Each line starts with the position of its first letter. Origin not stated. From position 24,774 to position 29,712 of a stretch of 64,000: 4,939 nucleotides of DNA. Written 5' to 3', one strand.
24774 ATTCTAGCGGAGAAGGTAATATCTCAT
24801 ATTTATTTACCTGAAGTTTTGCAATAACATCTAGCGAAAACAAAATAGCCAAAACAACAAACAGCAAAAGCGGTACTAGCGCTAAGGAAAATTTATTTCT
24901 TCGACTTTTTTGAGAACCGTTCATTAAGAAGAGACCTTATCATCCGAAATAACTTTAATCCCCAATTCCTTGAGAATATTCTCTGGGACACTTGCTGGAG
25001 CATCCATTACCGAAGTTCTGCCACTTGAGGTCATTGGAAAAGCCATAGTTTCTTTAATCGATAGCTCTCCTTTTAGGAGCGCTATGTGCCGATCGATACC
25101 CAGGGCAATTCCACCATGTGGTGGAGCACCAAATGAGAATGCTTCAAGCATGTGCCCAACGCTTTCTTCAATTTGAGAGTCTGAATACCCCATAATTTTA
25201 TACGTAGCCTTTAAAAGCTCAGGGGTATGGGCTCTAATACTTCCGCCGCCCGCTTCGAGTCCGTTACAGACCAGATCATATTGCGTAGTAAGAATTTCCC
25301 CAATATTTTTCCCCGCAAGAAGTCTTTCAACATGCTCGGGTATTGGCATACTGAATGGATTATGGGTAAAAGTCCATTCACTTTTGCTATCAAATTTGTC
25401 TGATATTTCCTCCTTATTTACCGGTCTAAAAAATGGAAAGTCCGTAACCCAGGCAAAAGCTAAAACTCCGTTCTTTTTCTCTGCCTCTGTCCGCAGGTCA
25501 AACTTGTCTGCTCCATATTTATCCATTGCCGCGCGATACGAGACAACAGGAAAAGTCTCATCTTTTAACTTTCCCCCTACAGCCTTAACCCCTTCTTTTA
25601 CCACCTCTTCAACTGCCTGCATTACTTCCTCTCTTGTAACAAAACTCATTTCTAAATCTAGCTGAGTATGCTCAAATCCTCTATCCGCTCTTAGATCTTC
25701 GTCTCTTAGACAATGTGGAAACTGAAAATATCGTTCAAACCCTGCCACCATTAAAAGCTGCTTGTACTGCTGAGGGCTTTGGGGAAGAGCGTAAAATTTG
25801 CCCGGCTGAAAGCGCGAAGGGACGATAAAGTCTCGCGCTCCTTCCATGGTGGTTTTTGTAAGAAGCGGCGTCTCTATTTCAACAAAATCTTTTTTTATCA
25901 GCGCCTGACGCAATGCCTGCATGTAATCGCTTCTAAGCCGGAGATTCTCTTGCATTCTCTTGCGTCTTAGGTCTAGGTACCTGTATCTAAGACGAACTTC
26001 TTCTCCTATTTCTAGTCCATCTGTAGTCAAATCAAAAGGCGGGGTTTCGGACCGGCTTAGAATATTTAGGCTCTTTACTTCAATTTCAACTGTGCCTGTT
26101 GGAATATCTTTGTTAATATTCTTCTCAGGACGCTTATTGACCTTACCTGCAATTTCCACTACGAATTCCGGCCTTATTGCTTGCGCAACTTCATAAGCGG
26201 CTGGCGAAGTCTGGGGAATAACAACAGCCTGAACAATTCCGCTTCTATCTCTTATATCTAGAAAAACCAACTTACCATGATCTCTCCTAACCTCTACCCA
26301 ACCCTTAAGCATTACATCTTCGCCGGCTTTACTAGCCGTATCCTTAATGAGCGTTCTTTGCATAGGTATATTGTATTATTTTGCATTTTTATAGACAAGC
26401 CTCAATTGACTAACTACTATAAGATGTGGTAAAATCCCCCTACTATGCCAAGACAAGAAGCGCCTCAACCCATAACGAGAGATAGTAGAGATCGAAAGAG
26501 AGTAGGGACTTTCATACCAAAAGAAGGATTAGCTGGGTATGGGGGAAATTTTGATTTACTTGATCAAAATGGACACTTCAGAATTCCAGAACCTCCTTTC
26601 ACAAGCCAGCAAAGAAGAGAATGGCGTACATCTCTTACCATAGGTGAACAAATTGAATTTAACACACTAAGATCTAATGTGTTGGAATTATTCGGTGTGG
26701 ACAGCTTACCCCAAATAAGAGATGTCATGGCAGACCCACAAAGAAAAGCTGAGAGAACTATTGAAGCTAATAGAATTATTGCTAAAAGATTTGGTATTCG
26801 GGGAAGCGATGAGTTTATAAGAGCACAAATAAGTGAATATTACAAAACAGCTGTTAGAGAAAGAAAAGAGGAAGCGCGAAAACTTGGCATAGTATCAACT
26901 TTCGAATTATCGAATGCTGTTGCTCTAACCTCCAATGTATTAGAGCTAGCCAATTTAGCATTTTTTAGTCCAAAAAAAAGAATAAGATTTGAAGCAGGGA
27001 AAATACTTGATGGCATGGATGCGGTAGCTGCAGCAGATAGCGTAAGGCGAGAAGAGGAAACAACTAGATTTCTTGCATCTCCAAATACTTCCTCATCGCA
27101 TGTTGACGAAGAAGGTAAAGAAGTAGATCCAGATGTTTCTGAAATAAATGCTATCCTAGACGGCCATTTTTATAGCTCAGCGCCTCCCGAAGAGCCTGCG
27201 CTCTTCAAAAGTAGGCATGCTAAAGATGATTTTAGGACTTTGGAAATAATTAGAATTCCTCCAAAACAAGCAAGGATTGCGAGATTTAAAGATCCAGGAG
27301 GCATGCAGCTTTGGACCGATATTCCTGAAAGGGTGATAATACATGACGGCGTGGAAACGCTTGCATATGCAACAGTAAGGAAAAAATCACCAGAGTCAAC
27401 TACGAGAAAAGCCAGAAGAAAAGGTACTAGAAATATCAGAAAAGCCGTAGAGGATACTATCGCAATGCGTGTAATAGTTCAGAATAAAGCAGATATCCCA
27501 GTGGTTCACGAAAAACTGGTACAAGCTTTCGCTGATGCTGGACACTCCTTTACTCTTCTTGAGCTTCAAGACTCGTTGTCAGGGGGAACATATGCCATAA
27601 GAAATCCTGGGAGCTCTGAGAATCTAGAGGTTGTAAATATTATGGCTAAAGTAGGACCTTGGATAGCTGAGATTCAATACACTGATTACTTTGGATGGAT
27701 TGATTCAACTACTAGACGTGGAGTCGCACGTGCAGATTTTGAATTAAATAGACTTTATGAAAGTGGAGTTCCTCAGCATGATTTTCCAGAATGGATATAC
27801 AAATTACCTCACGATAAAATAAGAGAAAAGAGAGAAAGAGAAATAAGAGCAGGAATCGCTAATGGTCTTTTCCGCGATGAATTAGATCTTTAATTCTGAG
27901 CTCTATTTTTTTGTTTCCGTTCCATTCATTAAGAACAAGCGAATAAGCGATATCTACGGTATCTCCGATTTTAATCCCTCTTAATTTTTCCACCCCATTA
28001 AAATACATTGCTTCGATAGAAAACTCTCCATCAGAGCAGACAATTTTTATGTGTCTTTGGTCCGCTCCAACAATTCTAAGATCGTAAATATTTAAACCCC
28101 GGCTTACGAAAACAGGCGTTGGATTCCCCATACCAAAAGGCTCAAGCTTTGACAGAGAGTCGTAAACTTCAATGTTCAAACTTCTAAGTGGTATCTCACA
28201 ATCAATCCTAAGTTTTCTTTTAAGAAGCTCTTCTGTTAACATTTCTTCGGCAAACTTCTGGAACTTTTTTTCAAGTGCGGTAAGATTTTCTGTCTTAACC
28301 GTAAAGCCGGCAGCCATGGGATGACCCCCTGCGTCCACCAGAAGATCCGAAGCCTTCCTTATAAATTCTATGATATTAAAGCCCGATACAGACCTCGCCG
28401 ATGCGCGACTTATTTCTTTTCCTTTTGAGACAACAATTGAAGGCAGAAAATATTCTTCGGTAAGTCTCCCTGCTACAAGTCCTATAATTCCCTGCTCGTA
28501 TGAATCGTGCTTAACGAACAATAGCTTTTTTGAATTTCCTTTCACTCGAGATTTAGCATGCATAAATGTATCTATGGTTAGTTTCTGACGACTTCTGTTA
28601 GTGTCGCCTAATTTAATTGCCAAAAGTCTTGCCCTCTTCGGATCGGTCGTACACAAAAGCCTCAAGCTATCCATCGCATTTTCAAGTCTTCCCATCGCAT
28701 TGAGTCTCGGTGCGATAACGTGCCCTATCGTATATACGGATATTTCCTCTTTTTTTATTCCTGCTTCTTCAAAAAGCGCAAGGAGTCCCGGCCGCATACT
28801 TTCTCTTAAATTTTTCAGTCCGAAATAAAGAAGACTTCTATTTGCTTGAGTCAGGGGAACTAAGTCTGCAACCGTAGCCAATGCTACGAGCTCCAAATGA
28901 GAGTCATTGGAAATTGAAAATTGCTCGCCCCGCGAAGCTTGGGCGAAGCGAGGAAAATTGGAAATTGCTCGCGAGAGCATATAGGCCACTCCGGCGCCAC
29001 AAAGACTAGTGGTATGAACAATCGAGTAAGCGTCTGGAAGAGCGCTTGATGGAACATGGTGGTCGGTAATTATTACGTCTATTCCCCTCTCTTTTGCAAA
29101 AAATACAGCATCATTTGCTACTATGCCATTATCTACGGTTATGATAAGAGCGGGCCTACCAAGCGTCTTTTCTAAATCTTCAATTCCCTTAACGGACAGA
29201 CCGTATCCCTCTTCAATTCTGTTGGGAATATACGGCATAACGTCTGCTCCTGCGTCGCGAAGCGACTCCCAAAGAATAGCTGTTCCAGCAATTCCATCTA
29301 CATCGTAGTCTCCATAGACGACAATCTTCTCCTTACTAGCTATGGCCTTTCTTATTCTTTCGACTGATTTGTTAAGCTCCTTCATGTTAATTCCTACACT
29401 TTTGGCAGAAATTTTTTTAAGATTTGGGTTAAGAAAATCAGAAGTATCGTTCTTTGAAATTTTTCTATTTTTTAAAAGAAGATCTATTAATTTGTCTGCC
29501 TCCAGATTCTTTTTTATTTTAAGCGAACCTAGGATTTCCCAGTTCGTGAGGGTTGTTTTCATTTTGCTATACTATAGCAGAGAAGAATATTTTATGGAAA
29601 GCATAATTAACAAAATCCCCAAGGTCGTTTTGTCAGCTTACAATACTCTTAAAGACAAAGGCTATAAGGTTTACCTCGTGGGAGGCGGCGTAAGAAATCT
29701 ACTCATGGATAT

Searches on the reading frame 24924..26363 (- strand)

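Call 60: search_protein_families(library=pfam, proteins=[window:24924-26363:-], max_evalue=0.00001)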
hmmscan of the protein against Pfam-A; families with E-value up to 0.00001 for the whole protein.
window:24924-26363:- (479 aa): 2 families
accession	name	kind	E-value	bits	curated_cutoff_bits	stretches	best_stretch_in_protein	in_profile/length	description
PF00152.25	tRNA-synt_2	-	6.1e-103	344.5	25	1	121-445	2-307/308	tRNA synthetases class II (D, K and N)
PF01336.31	tRNA_anti-codon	-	2.2e-15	56.8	27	1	17-102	1-75/75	OB-fold nucleic acid binding domain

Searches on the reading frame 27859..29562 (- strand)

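Call 61: search_protein_families(library=pfam, proteins=[window:27859-29562:-], max_evalue=0.00001)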
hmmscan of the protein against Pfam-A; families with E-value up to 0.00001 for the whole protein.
window:27859-29562:- (567 aa): 3 families
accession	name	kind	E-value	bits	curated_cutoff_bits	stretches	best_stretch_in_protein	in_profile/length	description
PF17768.7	RecJ_OB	-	6.8e-34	116.6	27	1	453-559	1-107/107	RecJ OB domain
PF01368.27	DHH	-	9.3e-22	78.1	28.1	1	79-206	1-104/125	DHH family, N-terminal domain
PF02272.25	DHHA1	-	1.3e-12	48.5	25.9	1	346-439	3-101/102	DHHA1 domain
